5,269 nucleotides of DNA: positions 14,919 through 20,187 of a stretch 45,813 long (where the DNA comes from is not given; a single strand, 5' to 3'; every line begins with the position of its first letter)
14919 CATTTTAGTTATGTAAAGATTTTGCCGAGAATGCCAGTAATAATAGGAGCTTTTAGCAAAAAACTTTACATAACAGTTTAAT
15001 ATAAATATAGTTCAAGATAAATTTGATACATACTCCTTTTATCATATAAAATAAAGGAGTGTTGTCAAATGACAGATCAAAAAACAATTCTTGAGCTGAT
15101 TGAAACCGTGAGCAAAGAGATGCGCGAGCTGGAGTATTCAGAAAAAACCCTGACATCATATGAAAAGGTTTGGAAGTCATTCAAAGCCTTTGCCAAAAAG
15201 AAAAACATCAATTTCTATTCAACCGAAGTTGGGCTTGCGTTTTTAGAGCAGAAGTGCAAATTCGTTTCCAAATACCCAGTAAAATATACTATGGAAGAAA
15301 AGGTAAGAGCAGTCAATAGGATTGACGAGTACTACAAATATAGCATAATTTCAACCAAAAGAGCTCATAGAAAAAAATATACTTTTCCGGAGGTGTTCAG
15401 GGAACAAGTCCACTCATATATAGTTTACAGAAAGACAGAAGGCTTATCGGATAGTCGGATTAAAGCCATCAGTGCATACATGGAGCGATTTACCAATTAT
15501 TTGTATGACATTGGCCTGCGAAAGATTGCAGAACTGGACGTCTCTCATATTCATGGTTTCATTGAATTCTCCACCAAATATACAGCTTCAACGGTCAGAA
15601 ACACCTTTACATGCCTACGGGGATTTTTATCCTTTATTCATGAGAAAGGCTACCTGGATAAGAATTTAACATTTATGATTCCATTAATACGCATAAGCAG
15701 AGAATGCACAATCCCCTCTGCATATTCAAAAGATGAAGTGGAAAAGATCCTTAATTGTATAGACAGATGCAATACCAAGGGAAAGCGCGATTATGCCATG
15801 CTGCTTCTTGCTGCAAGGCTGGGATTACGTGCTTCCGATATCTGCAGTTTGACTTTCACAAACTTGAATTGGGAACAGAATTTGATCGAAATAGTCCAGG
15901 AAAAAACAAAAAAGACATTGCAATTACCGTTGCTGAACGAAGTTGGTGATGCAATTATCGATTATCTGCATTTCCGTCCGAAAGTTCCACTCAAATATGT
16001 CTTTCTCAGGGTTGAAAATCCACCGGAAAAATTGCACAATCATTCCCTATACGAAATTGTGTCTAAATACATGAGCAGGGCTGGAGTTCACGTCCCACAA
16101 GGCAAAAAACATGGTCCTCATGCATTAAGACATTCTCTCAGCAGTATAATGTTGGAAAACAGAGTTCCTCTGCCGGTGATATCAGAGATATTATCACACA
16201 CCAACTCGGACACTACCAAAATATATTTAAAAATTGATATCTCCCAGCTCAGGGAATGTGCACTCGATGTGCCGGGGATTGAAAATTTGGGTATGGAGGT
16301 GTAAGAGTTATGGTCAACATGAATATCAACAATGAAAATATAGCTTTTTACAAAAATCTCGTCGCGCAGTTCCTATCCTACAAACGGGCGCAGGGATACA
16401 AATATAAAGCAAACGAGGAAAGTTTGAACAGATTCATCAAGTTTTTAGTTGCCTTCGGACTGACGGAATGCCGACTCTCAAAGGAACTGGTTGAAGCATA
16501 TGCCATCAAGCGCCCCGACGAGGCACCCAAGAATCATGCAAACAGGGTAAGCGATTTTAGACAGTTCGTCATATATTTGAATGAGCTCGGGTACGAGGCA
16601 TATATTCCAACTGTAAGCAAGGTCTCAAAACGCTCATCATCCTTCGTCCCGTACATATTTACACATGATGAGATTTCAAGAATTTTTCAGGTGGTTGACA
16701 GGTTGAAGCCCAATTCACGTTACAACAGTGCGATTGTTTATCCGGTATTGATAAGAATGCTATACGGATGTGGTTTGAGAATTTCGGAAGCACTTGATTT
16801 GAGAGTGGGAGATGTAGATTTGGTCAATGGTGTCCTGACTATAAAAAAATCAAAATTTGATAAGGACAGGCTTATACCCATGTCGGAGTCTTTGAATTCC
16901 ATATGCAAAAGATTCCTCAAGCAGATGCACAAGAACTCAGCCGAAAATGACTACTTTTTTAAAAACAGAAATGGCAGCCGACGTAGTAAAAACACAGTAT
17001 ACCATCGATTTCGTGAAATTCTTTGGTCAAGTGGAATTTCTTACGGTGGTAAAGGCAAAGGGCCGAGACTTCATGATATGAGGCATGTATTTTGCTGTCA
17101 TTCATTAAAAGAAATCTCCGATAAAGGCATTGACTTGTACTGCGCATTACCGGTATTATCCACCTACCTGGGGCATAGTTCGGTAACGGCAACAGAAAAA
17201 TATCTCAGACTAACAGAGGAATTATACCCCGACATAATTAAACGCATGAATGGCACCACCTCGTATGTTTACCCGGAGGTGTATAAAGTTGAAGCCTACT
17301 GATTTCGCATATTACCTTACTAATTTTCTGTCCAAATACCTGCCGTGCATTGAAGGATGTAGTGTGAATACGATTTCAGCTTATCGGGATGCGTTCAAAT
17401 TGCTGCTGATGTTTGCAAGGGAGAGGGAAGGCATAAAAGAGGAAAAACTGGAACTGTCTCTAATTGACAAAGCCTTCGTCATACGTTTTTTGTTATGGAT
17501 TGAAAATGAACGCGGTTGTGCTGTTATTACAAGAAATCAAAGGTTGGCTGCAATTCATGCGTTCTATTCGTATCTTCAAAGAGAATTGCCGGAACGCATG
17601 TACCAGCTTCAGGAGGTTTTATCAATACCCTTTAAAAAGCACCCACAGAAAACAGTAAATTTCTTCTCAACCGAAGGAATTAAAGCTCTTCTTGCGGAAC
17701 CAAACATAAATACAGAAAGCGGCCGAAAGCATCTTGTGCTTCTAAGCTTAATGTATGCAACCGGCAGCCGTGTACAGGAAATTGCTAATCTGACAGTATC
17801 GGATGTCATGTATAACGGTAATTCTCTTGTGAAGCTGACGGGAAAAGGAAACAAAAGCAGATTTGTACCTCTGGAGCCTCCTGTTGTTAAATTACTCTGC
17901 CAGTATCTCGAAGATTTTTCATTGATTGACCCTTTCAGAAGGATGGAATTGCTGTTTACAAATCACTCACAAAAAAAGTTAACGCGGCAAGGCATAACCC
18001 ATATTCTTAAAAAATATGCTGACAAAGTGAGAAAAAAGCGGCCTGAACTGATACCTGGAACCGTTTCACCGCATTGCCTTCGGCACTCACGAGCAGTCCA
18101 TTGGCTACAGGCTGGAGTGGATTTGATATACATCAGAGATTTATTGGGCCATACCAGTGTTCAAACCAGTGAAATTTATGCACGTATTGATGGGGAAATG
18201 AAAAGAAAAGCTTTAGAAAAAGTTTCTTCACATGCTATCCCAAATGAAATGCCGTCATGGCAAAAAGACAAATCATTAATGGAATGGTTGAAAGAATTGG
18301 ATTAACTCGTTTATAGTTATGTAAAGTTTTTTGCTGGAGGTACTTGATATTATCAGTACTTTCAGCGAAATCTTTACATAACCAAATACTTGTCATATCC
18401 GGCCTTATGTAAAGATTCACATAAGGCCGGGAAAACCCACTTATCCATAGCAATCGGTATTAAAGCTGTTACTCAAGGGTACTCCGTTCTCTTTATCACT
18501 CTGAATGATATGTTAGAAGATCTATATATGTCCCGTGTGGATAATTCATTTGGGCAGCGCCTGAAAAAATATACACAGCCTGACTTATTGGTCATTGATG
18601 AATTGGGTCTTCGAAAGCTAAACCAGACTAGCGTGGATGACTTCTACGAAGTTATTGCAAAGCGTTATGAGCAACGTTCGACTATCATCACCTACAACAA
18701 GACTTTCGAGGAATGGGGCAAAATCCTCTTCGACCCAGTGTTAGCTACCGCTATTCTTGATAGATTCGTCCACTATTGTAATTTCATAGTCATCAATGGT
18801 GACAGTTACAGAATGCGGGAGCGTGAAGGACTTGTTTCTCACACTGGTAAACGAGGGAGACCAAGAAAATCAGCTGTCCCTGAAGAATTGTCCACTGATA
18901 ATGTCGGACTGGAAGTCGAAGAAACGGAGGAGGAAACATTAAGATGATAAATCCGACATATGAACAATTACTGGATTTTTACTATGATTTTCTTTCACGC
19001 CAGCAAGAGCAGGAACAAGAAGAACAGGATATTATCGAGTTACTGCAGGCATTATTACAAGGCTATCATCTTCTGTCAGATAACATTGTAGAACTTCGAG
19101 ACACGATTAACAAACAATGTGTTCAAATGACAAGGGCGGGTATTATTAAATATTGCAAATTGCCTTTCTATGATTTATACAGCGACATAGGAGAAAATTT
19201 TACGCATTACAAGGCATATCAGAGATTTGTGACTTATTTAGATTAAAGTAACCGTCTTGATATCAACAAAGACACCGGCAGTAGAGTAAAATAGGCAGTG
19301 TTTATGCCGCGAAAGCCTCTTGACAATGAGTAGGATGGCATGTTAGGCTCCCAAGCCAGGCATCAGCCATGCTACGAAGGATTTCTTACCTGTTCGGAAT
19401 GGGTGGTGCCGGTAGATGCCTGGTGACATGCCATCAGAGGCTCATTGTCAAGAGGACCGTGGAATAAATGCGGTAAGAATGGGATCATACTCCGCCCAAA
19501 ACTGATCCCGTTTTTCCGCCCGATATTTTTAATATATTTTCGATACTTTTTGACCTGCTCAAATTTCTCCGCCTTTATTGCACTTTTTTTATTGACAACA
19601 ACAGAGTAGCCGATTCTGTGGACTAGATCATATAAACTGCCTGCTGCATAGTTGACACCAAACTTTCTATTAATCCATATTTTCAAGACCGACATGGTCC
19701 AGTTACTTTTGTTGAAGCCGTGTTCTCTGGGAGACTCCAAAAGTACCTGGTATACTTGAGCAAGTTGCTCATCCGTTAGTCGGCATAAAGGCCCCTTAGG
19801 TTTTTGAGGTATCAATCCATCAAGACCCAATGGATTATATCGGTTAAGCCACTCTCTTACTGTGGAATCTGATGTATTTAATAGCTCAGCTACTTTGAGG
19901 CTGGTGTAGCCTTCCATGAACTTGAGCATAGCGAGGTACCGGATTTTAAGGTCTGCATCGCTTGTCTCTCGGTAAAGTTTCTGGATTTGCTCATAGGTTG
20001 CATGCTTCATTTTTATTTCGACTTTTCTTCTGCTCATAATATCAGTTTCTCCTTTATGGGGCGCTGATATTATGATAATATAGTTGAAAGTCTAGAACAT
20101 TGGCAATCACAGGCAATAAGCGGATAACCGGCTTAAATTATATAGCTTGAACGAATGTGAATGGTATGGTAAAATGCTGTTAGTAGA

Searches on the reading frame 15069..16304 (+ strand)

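Call 14: search_protein_families(library=pfam, proteins=[window:15069-16304:+], max_evalue=0.001)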
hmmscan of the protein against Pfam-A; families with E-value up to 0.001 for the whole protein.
window:15069-16304:+ (411 aa): 3 families
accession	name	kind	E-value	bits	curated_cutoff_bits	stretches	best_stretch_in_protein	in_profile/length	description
PF00589.27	Phage_integrase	-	8.3e-31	107.5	27.1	1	221-389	5-168/172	Phage integrase family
PF02899.23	Phage_int_SAM_1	-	1.6e-06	28.7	22.3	0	124-191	12-80/83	Phage integrase, N-terminal SAM-like domain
PF13102.12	Phage_int_SAM_5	-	1.3e-05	25.9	22.3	0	114-200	6-92/98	Phage integrase SAM-like domain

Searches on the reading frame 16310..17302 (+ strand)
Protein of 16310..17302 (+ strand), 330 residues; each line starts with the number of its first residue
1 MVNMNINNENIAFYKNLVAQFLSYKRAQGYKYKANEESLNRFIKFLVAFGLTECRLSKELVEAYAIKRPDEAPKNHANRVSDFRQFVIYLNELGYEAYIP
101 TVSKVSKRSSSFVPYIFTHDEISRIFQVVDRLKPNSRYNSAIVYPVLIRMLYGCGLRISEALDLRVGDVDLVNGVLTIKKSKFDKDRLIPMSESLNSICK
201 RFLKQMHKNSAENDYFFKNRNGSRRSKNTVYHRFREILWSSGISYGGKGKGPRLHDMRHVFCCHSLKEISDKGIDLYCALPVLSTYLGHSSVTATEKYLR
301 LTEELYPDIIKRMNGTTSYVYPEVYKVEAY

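Call 14: search_protein_families(library=pfam, proteins=[window:16310-17302:+], max_evalue=0.001)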
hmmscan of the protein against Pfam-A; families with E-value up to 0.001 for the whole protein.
window:16310-17302:+ (330 aa): 1 family
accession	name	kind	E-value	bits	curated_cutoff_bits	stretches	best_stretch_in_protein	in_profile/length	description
PF00589.27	Phage_integrase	-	7.5e-29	101.1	27.1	1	117-303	3-170/172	Phage integrase family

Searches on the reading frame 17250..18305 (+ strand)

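Call 14: search_protein_families(library=pfam, proteins=[window:17250-18305:+], max_evalue=0.001)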
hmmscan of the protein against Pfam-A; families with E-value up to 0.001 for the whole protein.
window:17250-18305:+ (351 aa): 4 families
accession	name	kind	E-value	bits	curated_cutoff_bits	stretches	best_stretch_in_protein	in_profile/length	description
PF00589.27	Phage_integrase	-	6.1e-29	101.4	27.1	1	140-314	4-169/172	Phage integrase family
PF02899.23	Phage_int_SAM_1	-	3.1e-06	27.8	22.3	1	29-112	6-82/83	Phage integrase, N-terminal SAM-like domain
PF13495.12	Phage_int_SAM_4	-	5.3e-06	27.2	27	1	34-112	11-82/85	Phage integrase, N-terminal SAM-like domain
PF13102.12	Phage_int_SAM_5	-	0.00099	19.9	22.3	0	38-107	18-80/98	Phage integrase SAM-like domain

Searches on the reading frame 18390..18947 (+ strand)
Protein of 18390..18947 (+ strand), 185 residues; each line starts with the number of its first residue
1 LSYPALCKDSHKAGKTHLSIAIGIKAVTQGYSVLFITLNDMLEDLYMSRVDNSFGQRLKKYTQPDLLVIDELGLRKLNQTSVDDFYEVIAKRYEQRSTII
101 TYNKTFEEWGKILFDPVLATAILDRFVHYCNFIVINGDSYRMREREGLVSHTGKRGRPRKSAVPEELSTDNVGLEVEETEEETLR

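Call 14: search_protein_families(library=pfam, proteins=[window:18390-18947:+], max_evalue=0.001)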
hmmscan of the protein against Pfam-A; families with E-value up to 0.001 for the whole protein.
window:18390-18947:+ (185 aa): 2 families
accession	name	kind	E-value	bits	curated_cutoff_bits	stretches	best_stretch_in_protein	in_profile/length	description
PF01695.23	IstB_IS21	-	2e-48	165.4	24.1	1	13-145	103-235/238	IstB-like ATP binding protein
PF00308.24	Bac_DnaA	-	3.4e-05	24.5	23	1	10-100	42-134/162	Bacterial DnaA ATPAse domain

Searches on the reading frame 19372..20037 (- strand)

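Call 14: search_protein_families(library=pfam, proteins=[window:19372-20037:-], max_evalue=0.001)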
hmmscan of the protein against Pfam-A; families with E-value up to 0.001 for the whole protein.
window:19372-20037:- (221 aa): 6 families
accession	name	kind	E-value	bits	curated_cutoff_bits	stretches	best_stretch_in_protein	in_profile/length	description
PF13565.12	HTH_32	-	3.7e-11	43.9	33.7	1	59-136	1-70/73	Homeodomain-like domain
PF13592.12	HTH_33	-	3.3e-09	36.6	25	1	111-161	3-53/60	Winged helix-turn helix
PF13384.12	HTH_23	-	4.8e-09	36.2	24.6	1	28-76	2-50/50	Homeodomain-like domain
PF13551.12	HTH_29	-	1.2e-07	32.1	28.1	1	33-92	1-63/64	Winged helix-turn helix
PF13518.12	HTH_28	-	1.8e-07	31.6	25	1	40-83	9-51/52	Helix-turn-helix domain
PF06056.18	Terminase_5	-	6.2e-05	23.3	20.3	1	32-75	2-45/58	Putative ATPase subunit of terminase (gpP-like)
